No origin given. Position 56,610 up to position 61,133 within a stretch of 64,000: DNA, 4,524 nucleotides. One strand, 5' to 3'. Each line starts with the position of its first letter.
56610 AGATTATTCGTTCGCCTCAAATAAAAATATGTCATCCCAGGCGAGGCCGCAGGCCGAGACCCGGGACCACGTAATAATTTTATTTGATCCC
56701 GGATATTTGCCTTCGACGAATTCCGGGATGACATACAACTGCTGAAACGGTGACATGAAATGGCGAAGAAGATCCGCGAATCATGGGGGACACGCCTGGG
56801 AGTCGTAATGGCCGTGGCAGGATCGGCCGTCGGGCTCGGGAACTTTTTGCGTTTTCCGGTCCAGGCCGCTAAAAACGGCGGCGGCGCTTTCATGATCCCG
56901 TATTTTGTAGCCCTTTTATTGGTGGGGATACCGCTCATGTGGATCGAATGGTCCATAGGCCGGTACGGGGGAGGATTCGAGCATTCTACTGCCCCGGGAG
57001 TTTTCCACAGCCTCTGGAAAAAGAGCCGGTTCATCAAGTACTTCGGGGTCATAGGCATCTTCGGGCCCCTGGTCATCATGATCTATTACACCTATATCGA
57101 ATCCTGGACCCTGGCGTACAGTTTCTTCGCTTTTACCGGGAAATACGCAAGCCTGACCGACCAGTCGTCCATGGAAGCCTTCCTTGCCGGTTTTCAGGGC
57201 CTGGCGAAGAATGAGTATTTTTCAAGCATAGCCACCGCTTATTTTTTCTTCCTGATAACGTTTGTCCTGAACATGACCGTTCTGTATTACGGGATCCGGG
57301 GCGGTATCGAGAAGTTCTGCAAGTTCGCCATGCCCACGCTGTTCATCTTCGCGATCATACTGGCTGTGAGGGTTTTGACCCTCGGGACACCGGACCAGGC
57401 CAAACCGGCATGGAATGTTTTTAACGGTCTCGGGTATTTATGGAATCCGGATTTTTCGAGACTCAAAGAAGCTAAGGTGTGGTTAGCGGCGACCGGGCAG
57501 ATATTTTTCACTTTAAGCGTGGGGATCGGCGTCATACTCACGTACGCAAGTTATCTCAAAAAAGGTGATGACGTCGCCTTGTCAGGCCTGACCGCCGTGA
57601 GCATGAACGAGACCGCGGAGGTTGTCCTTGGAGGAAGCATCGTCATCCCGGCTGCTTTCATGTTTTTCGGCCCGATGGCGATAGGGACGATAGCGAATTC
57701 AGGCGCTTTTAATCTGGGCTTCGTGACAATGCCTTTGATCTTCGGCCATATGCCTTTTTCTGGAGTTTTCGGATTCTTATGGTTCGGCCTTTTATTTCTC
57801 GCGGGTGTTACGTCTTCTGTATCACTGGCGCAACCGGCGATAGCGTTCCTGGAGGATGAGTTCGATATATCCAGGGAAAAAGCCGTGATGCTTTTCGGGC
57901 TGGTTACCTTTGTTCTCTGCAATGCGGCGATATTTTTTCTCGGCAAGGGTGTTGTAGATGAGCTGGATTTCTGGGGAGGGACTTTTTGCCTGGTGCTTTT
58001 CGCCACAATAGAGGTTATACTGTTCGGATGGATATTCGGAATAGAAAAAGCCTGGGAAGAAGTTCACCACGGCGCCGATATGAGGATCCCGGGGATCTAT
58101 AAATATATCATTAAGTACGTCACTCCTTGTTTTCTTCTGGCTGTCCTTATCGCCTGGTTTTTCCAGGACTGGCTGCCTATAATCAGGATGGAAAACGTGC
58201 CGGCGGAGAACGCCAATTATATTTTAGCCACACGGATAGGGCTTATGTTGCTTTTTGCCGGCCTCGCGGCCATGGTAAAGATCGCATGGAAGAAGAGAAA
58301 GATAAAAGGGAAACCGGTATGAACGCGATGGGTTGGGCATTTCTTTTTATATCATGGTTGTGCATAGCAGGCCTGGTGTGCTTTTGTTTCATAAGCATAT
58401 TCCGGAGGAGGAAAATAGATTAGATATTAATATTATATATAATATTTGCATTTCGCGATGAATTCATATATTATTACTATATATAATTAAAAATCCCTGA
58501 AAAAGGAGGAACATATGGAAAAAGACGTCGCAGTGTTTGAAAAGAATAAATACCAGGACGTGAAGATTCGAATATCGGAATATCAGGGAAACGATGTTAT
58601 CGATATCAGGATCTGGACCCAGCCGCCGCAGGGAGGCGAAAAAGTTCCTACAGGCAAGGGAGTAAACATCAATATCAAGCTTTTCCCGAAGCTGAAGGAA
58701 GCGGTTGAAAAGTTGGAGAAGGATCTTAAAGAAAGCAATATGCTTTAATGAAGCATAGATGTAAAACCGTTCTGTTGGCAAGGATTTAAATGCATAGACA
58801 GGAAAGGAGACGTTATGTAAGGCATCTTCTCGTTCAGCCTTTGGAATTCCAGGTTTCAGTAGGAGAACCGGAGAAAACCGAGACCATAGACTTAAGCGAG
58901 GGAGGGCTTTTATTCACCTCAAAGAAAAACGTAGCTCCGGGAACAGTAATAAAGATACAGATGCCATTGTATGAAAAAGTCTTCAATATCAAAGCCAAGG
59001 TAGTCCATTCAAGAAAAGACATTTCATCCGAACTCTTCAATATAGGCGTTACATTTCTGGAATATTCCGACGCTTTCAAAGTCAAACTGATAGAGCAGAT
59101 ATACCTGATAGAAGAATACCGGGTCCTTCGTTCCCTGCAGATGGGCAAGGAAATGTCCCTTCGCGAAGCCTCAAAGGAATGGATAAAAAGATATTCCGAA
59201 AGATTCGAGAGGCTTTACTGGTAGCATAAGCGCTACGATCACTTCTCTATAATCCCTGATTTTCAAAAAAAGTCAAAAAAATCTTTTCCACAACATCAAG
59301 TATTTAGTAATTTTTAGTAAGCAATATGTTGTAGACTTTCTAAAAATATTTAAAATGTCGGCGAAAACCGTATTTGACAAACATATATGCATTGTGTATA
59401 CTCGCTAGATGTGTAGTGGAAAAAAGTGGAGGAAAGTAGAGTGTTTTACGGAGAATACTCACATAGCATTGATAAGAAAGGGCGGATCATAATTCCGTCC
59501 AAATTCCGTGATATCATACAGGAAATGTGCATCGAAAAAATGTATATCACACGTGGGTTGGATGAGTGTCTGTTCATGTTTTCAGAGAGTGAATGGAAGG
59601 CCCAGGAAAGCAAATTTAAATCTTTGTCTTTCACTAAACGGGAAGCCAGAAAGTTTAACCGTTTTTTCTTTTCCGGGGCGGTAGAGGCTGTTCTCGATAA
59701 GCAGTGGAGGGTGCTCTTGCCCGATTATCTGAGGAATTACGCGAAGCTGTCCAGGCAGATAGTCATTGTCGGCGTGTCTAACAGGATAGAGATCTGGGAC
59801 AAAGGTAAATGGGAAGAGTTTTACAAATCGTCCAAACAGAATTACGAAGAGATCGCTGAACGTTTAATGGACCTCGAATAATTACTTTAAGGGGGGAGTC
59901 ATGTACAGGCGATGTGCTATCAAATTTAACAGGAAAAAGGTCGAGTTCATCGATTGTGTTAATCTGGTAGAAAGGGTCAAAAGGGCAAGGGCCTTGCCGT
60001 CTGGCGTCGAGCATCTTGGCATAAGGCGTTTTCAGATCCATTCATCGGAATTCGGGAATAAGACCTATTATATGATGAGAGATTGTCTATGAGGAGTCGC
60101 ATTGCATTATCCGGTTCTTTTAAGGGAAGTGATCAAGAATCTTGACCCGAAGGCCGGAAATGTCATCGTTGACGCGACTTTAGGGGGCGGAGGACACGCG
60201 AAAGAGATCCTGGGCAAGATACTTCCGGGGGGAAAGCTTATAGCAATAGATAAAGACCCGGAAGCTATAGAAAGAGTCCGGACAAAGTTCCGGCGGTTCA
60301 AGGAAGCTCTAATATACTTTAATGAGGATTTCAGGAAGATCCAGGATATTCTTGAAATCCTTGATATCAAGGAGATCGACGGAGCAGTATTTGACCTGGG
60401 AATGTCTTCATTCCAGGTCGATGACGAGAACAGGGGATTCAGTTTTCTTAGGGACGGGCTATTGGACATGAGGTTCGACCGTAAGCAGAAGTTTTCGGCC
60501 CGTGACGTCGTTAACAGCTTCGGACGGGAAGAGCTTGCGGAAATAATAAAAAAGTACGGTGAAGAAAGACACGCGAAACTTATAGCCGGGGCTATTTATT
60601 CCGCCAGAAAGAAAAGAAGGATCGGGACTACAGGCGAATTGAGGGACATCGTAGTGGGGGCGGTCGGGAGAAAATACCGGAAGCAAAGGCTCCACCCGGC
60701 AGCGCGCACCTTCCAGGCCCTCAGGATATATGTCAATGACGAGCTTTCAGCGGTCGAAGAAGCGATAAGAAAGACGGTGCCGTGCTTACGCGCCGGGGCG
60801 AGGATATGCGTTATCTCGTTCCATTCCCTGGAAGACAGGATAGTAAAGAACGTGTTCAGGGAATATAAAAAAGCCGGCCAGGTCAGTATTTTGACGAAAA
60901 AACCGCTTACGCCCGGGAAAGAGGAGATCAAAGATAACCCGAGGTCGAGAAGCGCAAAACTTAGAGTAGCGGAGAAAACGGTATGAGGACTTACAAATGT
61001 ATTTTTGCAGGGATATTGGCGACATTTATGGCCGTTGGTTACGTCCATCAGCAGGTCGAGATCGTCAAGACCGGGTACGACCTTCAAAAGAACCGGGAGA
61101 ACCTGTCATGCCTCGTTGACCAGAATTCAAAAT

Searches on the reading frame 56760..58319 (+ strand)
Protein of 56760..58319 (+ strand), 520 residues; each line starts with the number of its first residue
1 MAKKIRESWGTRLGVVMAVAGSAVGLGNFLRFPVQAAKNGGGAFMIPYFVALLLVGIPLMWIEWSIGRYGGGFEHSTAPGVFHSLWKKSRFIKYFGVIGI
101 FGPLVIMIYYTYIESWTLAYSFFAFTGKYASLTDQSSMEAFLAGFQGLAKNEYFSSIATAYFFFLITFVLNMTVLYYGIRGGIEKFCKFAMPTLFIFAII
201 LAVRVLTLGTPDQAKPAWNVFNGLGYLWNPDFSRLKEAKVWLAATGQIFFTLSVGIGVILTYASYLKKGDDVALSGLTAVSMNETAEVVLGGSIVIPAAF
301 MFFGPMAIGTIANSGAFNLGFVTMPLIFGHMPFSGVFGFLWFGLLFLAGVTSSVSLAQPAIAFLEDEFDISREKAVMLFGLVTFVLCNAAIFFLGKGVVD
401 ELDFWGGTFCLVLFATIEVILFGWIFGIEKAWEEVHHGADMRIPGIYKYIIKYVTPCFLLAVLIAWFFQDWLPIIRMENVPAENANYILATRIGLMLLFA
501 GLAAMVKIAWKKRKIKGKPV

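Call 21: search_protein_families(library=pfam, proteins=[window:56760-58319:+], max_evalue=0.001)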
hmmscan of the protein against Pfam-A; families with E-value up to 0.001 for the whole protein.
window:56760-58319:+ (520 aa): 1 family
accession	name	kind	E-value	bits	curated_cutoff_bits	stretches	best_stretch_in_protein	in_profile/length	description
PF00209.24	SNF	-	1.9e-59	202.2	27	2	159-468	175-482/524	Sodium:neurotransmitter symporter family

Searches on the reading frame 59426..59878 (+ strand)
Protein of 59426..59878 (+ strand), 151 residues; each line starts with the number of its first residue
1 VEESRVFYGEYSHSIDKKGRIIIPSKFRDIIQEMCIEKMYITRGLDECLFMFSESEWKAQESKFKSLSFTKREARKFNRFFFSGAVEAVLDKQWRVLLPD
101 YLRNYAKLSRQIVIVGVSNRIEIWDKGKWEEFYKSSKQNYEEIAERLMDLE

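Call 21: search_protein_families(library=pfam, proteins=[window:59426-59878:+], max_evalue=0.001)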
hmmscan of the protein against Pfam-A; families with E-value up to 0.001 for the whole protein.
window:59426-59878:+ (151 aa): 1 family
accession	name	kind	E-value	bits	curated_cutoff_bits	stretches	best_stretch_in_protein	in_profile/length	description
PF02381.23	MraZ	-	1.1e-40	137.9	23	2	81-149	1-70/72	MraZ protein, putative antitoxin-like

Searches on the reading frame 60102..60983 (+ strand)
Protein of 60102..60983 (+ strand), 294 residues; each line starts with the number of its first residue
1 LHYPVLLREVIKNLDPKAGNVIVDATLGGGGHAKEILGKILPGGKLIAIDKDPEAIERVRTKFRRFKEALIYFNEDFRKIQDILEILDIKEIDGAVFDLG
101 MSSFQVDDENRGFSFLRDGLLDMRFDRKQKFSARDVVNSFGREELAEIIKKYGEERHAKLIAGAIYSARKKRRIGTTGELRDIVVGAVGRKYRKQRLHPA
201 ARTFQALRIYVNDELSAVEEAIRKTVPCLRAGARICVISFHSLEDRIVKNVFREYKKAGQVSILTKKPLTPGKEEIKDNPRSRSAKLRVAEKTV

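Call 21: search_protein_families(library=pfam, proteins=[window:60102-60983:+], max_evalue=0.001)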
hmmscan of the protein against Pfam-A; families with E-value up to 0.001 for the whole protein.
window:60102-60983:+ (294 aa): 2 families
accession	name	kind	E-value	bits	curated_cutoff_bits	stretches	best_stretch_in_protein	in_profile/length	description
PF01795.25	Methyltransf_5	-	1e-105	354.1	27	1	2-292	4-308/309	MraW methylase family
PF01189.24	Methyltr_RsmB-F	-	0.00053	20.1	27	1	13-102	3-90/199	16S rRNA methyltransferase RsmB/F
